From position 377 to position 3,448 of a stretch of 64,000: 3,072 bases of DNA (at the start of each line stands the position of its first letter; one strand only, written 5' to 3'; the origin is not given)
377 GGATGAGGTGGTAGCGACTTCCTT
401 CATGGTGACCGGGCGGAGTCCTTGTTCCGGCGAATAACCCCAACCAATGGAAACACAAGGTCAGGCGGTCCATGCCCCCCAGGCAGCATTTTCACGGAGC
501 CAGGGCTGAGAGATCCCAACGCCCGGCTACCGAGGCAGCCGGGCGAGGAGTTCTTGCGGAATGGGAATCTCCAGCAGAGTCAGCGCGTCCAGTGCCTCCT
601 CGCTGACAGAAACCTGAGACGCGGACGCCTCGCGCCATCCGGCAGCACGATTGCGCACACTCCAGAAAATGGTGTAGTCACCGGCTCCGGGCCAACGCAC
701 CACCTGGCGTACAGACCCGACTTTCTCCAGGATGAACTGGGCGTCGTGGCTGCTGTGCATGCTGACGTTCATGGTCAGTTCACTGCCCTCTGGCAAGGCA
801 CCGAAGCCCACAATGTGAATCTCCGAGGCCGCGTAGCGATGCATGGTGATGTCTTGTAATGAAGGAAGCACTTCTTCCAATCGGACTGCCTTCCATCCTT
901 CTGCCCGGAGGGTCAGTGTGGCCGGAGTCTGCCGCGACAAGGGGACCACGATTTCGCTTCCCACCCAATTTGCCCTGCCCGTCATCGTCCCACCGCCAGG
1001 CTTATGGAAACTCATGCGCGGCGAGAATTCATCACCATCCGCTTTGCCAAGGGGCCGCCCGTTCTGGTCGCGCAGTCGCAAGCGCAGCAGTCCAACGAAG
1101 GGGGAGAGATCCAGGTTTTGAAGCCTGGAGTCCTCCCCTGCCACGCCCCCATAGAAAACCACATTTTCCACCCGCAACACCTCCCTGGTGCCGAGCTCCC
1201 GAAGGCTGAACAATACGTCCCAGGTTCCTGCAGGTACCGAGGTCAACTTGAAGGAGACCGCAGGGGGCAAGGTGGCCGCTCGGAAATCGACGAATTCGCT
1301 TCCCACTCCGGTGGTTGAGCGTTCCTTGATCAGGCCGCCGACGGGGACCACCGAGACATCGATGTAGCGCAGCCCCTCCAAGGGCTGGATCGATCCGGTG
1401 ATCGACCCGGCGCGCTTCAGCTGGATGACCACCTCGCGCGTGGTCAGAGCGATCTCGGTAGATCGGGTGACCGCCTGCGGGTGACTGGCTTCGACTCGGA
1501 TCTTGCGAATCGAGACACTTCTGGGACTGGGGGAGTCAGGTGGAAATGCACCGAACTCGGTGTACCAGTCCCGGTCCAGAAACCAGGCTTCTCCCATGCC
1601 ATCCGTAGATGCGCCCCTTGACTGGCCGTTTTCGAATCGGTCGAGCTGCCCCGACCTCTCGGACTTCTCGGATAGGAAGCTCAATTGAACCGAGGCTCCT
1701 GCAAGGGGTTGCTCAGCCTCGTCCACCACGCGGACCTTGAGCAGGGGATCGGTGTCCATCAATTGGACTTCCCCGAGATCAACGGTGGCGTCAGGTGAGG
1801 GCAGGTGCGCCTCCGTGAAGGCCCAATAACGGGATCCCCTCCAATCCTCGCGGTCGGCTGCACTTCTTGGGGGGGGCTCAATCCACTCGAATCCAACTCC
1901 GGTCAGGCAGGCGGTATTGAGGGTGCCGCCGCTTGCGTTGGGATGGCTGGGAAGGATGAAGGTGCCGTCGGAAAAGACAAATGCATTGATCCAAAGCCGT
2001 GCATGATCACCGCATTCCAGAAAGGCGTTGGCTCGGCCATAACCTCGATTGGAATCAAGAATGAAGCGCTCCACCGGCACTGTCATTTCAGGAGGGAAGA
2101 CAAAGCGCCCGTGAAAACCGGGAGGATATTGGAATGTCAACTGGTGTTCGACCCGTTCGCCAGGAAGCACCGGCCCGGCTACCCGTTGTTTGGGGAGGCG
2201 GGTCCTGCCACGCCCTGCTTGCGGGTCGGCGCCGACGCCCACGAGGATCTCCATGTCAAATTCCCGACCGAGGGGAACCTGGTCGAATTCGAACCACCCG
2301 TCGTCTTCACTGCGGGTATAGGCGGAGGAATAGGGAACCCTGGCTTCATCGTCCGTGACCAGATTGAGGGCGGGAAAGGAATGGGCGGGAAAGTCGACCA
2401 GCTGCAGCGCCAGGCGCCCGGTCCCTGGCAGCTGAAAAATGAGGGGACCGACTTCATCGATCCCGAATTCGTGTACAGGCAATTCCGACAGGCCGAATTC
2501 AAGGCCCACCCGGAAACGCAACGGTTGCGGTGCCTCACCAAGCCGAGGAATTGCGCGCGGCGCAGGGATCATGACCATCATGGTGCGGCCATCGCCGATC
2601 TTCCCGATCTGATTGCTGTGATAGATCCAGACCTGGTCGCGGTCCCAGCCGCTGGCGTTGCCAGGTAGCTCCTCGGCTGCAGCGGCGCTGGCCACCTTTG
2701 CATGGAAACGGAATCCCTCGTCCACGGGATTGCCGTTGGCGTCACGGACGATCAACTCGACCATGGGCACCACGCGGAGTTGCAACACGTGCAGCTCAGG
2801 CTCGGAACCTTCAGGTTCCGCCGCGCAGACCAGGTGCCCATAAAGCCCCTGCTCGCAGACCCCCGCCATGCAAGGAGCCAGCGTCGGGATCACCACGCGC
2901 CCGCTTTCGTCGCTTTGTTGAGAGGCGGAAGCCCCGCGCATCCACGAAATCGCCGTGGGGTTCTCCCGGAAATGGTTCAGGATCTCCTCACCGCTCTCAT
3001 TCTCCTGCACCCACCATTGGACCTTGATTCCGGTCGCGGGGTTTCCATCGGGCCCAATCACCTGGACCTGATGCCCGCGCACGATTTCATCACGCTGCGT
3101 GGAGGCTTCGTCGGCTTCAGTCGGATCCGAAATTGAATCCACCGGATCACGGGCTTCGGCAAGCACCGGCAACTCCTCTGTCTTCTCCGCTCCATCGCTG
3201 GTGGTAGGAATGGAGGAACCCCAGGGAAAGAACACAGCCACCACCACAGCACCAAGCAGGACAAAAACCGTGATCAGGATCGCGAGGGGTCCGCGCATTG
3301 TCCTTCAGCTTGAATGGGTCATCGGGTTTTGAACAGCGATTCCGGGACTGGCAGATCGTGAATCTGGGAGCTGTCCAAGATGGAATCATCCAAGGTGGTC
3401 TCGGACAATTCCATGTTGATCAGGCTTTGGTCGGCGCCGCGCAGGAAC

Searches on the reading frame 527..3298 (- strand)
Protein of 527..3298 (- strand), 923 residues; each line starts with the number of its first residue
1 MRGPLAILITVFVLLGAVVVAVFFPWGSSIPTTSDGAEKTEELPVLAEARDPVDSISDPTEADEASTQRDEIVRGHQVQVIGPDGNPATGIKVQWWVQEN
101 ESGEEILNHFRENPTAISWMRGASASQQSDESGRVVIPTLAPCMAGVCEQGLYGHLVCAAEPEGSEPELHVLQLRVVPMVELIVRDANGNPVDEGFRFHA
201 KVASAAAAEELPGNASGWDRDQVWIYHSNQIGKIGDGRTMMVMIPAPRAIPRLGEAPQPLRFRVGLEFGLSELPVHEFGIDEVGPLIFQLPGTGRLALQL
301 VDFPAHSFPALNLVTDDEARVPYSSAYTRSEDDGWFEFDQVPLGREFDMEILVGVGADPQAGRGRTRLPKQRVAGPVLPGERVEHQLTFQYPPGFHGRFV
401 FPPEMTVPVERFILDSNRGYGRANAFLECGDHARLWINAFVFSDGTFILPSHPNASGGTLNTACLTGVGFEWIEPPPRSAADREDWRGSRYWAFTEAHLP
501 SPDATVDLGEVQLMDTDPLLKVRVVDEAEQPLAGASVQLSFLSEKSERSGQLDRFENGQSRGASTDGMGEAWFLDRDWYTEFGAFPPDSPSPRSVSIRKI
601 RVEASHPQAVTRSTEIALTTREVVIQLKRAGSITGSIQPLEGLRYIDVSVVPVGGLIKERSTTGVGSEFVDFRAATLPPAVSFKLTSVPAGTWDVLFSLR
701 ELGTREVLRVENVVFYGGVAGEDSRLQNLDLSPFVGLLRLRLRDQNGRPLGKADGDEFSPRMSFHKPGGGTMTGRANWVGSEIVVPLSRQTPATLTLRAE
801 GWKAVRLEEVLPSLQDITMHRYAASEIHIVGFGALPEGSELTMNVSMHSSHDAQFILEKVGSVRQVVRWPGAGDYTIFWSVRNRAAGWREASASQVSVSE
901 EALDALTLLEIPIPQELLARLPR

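Call 25: search_protein_families(library=pfam, proteins=[window:527-3298:-], max_evalue=0.001)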
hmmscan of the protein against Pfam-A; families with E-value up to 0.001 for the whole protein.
window:527-3298:- (923 aa): 0 families

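Call 64: find_encoding_contigs(protein=window:527-3298:-, flank=10000, max_places=5)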
Protein window:527-3298:- (923 aa): 1 contig read that carries it; 1 place shown.
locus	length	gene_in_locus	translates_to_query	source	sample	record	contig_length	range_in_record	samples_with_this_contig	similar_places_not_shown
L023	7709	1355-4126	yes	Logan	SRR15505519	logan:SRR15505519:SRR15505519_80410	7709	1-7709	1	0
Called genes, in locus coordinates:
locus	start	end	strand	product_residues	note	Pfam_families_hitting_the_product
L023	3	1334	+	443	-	?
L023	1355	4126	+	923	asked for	-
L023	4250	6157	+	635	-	PF07690:MFS_1, PF01814:Hemerythrin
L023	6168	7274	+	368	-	PF04134:DCC1-like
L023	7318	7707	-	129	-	?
